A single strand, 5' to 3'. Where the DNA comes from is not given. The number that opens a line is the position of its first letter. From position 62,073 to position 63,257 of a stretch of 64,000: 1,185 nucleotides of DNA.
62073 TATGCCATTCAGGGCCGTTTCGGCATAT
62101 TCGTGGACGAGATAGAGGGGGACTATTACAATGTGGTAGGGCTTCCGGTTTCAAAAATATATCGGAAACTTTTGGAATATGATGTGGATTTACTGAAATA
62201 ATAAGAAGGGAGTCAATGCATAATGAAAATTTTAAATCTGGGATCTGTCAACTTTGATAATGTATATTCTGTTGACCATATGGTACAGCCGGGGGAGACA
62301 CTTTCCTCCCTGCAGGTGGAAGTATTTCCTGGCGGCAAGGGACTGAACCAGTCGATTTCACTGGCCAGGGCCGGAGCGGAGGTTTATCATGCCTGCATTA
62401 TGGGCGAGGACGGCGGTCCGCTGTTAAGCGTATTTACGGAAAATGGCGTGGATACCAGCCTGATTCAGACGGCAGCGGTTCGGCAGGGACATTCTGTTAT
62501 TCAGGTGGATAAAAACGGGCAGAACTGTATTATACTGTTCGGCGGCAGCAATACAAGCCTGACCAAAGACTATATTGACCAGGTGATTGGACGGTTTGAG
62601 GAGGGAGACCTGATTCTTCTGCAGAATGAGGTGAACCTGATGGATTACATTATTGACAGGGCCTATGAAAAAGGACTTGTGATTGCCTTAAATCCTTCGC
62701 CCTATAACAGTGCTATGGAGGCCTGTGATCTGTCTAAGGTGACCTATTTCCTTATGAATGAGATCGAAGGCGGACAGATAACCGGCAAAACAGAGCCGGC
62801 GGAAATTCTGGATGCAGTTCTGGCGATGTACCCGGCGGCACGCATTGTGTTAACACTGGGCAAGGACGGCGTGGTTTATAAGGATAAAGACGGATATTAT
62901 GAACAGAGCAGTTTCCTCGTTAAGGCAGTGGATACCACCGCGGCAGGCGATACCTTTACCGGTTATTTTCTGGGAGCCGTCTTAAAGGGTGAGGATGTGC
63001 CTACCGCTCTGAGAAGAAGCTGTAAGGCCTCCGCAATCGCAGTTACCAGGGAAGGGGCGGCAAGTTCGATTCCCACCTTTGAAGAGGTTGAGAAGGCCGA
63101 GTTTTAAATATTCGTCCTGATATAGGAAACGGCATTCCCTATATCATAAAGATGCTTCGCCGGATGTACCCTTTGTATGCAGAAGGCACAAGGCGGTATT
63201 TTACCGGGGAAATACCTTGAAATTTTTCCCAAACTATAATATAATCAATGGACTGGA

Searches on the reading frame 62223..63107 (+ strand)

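Call 75: search_protein_families(library=pfam, proteins=[window:62223-63107:+], max_evalue=0.00001)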
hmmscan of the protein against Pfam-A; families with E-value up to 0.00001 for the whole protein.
window:62223-63107:+ (294 aa): 1 family
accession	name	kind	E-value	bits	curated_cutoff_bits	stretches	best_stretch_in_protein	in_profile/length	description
PF00294.29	PfkB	-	1.4e-38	133.4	25.8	1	5-285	6-301/302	pfkB family carbohydrate kinase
